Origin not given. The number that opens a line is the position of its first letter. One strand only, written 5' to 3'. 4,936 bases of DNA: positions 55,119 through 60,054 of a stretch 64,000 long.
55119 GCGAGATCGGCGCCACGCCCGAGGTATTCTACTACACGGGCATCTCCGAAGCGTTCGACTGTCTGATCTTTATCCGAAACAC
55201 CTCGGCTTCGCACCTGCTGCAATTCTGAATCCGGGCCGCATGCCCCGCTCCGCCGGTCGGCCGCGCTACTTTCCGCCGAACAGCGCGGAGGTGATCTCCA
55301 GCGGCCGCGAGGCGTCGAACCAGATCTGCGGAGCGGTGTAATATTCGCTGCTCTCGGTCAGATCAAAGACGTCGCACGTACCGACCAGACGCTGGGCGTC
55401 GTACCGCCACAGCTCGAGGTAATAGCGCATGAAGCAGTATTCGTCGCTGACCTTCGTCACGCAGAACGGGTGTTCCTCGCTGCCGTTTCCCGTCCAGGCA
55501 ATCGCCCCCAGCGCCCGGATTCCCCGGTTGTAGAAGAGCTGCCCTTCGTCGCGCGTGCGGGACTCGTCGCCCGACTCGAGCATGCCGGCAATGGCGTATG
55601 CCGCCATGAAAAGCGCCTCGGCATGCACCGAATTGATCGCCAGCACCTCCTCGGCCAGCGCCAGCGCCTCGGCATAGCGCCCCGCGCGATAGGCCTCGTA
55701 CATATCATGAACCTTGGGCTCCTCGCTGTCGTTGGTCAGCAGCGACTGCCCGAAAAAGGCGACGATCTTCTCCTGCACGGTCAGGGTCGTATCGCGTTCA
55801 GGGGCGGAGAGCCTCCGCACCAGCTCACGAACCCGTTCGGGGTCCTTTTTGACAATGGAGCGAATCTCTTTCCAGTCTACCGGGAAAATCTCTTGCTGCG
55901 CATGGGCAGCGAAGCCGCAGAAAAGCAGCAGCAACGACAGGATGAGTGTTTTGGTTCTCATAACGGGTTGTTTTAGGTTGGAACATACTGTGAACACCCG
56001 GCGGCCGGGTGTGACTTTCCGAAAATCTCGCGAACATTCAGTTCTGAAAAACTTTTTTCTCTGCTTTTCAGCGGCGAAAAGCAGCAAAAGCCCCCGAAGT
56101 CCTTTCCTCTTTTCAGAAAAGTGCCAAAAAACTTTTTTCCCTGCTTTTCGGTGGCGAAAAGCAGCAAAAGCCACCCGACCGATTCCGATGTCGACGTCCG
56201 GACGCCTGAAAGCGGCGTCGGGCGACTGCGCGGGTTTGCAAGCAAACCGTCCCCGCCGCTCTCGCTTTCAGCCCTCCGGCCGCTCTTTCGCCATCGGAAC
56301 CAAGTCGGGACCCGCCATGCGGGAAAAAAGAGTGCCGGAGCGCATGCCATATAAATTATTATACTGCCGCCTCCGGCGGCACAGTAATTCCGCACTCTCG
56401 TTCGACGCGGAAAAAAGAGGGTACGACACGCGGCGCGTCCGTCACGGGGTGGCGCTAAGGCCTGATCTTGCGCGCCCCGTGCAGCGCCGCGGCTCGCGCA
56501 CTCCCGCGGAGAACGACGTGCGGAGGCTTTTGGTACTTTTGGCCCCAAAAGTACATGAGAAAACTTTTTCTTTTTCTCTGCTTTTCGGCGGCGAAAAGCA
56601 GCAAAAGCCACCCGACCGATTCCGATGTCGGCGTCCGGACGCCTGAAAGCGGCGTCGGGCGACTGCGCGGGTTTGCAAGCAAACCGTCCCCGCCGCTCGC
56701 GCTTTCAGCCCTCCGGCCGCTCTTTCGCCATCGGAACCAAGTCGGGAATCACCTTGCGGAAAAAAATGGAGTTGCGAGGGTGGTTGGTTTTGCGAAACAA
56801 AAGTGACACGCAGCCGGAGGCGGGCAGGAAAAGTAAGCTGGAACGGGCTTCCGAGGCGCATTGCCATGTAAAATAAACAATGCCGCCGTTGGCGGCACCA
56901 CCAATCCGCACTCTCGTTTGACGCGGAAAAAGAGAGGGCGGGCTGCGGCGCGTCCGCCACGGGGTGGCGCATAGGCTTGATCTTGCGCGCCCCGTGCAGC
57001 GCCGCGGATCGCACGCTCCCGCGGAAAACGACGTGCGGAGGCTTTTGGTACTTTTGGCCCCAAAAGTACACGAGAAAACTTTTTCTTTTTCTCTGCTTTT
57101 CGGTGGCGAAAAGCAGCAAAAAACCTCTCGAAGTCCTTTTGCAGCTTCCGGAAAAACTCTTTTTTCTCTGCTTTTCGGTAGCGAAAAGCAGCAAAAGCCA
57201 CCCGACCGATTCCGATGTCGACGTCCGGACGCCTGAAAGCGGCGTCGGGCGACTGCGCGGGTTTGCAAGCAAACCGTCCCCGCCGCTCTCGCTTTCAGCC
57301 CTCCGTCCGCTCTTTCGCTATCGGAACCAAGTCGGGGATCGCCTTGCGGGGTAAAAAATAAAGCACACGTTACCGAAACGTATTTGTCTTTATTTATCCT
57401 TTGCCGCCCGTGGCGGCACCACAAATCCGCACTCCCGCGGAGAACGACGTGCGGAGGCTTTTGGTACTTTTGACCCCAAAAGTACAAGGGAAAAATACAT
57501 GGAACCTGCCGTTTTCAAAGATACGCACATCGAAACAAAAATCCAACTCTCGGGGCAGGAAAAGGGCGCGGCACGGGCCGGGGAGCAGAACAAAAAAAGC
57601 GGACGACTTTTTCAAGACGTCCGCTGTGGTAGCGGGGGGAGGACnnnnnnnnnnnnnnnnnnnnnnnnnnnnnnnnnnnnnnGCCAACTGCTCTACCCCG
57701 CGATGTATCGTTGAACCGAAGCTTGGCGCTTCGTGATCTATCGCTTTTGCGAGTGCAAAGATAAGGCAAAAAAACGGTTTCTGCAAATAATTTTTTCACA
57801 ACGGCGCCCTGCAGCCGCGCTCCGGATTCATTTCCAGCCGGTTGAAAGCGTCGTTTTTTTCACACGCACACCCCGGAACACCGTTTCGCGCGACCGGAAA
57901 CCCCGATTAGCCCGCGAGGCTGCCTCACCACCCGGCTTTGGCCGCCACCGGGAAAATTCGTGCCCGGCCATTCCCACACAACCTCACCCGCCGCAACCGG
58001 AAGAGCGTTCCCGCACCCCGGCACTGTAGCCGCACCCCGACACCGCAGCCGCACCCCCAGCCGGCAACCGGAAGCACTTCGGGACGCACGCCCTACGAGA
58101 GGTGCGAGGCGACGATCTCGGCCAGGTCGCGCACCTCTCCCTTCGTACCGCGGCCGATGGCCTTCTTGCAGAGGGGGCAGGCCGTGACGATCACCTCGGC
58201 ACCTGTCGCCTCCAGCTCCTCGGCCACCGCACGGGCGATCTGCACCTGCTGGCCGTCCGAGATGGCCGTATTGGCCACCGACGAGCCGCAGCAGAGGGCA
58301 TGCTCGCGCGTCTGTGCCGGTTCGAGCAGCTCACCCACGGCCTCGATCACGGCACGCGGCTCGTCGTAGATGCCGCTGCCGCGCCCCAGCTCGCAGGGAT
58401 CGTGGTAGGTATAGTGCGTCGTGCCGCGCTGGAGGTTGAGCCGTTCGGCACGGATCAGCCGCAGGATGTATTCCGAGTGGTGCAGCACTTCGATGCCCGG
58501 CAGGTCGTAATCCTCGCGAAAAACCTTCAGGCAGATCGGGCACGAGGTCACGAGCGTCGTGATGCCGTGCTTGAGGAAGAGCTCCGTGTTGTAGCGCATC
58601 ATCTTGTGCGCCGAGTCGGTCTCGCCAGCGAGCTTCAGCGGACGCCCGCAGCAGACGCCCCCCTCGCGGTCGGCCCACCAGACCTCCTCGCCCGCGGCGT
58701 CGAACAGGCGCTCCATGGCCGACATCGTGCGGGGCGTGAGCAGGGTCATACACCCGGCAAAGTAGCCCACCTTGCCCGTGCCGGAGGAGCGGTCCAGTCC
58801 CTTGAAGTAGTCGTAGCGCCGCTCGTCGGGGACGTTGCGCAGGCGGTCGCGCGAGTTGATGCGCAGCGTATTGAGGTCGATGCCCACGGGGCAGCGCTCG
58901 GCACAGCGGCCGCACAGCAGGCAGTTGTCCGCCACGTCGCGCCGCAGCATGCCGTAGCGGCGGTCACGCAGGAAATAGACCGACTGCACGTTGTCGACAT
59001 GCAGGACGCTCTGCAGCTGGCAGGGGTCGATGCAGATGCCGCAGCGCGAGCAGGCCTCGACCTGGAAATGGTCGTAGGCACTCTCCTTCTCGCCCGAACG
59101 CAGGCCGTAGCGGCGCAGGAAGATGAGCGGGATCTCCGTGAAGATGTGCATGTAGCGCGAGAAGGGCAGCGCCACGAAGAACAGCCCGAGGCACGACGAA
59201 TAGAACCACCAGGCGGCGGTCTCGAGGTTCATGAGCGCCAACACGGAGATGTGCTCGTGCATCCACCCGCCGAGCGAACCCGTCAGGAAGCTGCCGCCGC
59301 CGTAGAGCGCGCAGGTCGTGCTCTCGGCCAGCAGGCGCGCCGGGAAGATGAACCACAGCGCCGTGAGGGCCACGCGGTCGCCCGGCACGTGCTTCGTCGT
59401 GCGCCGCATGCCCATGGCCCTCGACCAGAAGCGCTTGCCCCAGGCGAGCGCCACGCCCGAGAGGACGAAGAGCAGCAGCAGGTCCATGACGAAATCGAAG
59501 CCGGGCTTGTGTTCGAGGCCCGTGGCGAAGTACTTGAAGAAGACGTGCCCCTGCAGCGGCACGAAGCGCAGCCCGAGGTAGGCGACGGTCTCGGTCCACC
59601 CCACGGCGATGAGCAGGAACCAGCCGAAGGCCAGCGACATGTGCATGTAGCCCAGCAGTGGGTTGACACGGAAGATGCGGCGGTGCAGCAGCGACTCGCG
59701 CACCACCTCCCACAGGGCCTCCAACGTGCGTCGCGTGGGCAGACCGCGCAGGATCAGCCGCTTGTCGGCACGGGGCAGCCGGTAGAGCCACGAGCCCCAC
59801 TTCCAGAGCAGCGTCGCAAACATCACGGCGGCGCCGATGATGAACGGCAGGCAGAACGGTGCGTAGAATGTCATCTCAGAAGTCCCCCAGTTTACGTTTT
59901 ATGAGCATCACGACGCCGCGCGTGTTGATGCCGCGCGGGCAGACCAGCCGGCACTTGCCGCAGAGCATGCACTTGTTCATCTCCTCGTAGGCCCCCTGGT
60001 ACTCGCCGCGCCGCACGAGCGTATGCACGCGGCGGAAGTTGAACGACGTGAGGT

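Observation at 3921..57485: Dispersed family of ~500-bp highly structured non-coding units in tandem arrays at three loci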

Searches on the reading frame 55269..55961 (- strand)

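Call 87: search_protein_families(library=pfam, proteins=[window:55269-55961:-], max_evalue=0.01)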
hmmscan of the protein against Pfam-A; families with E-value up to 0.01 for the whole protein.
window:55269-55961:- (231 aa): 3 families
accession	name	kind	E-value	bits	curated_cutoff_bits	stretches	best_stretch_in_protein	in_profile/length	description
PF16266.10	DUF4919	-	3.3e-08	34.1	29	1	86-216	64-186/186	Domain of unknown function (DUF4919)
PF13374.12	TPR_10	-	0.0071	16.8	27.5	0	91-109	13-31/42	Tetratricopeptide repeat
PF13432.12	TPR_16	-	0.0082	17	32.7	0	89-123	6-40/65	Tetratricopeptide repeat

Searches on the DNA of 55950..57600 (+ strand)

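Call 9: search_rna_families(source=window, start=55950, end=57600, threshold=evalue, max_evalue=10, show_alignments=3)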
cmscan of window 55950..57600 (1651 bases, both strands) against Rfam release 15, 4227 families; matches with E-value up to 10: 10.
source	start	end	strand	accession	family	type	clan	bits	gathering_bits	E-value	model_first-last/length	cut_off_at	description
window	57027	57138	-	RF04223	MIR2619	Gene; miRNA;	-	24.1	113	0.0051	1-202/202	no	MIR2619 microRNA precursor family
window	57096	57200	+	RF01056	Magnesium-II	Cis-reg; riboswitch;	-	22.9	40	0.086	1-115/115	no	Magnesium riboswitch aptamer (Magnesium responsive RNA element)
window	56520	56615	-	RF03861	mir-4484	Gene; miRNA;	-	20.4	90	1.6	1-89/89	no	mir-4484 microRNA precursor family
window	56175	56308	-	RF04159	MIR1437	Gene; miRNA;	-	19.4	168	2.3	1-192/192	no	MIR1437 microRNA precursor family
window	56914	57031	+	RF04159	MIR1437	Gene; miRNA;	-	19.4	168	2.3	1-192/192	no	MIR1437 microRNA precursor family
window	56871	56942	-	RF02631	Hrs13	Gene; sRNA;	-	19.2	52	0.087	1-82/82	no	Hfq-regulated sRNA 13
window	56046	56098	-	RF03603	mir-4899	Gene; miRNA;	-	18.9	85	2.1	1-87/87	no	mir-4899 microRNA precursor family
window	56134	56169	-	RF03973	mir-5615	Gene; miRNA;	-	15.9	82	9.7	1-61/61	no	mir-5615 microRNA precursor family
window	57145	57228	-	RF02133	HOXB13-AS1_2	Gene; lncRNA;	-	12.4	40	7.9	1-81/81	no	HOXB13 antisense RNA 1 conserved region 2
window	56577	56769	-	RF00260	HepC_CRE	Cis-reg;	-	11.2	140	5.8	1-176/176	no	Hepatitis C virus (HCV) cis-acting replication element (CRE)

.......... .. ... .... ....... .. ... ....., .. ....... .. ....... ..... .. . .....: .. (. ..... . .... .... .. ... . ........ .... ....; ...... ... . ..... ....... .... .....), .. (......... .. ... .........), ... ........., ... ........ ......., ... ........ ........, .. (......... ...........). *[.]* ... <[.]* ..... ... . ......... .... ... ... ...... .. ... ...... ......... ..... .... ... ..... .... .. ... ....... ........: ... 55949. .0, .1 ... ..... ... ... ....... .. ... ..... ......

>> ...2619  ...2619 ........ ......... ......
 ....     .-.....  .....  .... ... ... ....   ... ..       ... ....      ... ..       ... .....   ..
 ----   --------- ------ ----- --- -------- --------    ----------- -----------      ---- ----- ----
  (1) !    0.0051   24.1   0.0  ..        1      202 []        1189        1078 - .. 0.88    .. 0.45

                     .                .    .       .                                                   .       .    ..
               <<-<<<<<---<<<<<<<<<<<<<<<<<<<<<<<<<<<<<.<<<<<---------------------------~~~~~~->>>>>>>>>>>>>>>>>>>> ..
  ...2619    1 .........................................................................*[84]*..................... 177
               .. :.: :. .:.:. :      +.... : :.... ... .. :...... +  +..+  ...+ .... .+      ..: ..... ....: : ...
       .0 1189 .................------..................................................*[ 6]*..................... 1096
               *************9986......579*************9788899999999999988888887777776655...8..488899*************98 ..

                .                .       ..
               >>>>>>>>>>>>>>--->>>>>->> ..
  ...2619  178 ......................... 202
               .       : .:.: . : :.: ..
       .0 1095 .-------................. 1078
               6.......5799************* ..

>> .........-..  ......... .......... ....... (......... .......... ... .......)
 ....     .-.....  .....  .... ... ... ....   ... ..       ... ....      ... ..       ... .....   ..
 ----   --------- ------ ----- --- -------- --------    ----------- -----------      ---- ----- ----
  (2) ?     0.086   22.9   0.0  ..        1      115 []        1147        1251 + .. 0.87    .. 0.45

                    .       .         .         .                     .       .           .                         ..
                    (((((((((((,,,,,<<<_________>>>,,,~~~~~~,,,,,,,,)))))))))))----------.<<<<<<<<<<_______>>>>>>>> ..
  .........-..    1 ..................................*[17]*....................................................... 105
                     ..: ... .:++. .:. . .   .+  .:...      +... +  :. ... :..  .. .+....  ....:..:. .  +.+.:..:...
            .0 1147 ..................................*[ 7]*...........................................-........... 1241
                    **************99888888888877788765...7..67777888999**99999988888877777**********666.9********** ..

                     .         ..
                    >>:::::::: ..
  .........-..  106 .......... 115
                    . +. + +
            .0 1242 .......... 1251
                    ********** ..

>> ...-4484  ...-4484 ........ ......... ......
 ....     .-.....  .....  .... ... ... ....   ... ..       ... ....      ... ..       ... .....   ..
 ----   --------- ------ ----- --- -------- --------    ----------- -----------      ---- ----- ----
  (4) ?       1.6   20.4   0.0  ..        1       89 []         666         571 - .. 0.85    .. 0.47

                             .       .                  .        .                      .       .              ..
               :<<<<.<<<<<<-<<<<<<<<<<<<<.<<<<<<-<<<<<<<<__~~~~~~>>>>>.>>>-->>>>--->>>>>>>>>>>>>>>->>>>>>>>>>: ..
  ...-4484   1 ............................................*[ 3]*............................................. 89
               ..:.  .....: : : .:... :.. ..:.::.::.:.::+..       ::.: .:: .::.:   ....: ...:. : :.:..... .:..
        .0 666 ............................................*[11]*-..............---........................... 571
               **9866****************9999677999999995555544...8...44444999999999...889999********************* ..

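Call 93: search_dna_similar(query=window:56872-57365:+, collection=phages, mode=distant, max_rows=8)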
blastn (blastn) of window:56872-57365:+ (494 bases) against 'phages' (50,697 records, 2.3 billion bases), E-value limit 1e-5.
No match.

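Call 94: search_dna_similar(query=window:56872-57365:+, collection=plasmids, mode=distant, max_rows=8)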
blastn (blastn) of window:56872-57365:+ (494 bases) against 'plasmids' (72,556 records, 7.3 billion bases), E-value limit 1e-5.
No match.

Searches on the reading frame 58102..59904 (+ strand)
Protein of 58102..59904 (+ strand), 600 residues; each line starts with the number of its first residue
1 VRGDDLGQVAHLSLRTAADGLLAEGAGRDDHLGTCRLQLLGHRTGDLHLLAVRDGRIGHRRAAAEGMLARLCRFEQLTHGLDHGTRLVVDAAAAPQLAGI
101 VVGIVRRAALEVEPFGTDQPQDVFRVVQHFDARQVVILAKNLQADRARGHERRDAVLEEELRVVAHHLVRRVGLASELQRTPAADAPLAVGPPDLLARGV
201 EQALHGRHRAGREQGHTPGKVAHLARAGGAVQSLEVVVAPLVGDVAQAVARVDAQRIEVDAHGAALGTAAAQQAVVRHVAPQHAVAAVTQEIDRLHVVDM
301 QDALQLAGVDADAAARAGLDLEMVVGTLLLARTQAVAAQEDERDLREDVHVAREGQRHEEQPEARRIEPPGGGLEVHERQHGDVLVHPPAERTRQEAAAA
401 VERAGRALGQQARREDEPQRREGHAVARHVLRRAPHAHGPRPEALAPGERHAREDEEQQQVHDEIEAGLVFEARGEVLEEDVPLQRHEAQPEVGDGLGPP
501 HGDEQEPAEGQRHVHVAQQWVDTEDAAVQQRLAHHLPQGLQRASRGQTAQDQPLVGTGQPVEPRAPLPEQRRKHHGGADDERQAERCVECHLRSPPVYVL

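Call 64: find_related_loci(query=window:58102-59904:+, collection=genome_contigs, flank=500)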
Query window:58102-59904:+ (600 aa) in genome_contigs; peptide patterns used: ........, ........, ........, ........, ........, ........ (x = any residue, [..] = any of these).
598 stretches matched a pattern (row limit reached: there are more); 19 encode a relative of the query (tblastn E <= 1e-3); 19 distinct loci.
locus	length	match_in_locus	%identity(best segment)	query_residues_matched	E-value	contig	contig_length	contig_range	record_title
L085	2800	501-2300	97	1-600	0e+0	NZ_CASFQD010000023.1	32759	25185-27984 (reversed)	Uncultured Alistipes sp. isolate SI.B47.metabat-bins.143 SI.B47.metabat-bins.143.fa_k141_164202, whole genome shotgun se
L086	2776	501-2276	63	5-596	0e+0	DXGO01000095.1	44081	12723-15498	MAG TPA_asm: Candidatus Alistipes intestinipullorum isolate ChiGjej2B2-5998 ChiGjej2B2M5__C621390_L44081_SAMN08009833, w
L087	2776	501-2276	65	5-596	0e+0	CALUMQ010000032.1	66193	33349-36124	MAG: uncultured Alistipes sp. isolate E01__bin13 genome assembly, contig: E01__k127_5843442, whole genome shotgun sequen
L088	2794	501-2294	64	3-600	0e+0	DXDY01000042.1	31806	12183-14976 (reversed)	MAG TPA_asm: Candidatus Alistipes cottocaccae isolate ChiBcec16-1783 ChiBcec16__C84305_L31806_SAMN08010103, whole genome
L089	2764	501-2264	65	4-591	0e+0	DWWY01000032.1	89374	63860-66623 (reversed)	MAG TPA_asm: Candidatus Alistipes stercorigallinarum isolate ChiHcolR4-13572 ChiHcolR4__C264881_L89374_SAMN08009820, who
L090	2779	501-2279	64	4-596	0e+0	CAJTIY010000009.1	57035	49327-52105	MAG TPA_asm: uncultured Alistipes sp. isolate MGBC103317 genome assembly, contig: MGBC103317.9, whole genome shotgun seq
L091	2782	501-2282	63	3-596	0e+0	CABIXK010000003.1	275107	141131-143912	Rikenellaceae bacterium isolate MGYG-HGUT-00053 genome assembly, contig: .14207_6_12.3, whole genome shotgun sequence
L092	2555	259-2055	59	3-600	0e+0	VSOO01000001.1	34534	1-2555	MAG: Alistipes sp. isolate S9739_S5_spades_bin.11 S9739_S5_bin.11_contig_1, whole genome shotgun sequence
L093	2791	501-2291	59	3-599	1e-179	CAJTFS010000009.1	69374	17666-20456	Bacteroidales bacterium isolate C35 genome assembly, contig: MGBC000192.9, whole genome shotgun sequence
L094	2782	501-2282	66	6-596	0e+0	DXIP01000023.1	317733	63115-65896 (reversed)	MAG TPA_asm: Candidatus Alistipes excrementigallinarum isolate CHK106-249 CHK106__C432216_L317733_SAMEA104467357, whole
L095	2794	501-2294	56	5-600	0e+0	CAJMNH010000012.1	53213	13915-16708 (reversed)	TPA_asm: uncultured bacterium isolate ERR2013653-bin.8 genome assembly, contig: NODE_501_length_53213_cov_9.616840, whol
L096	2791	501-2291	56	4-600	5e-168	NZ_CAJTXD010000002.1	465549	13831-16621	MAG: uncultured Alistipes sp. isolate MGBC116833, whole genome shotgun sequence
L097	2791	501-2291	59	5-600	3e-148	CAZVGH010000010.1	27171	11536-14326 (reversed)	MAG TPA_asm: uncultured Alistipes sp. isolate SRP199465_co1_339 genome assembly, contig: NODE_4353_length_27171_cov_11.2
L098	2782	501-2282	60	3-596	0e+0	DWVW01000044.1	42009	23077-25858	MAG TPA_asm: Candidatus Alistipes excrementavium isolate CHK15-232 CHK15__C161046_L42009_SAMEA104467158, whole genome sh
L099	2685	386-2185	43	5-600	2e-142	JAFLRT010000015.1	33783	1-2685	MAG: Alistipes sp. isolate HAN008 Seq15, whole genome shotgun sequence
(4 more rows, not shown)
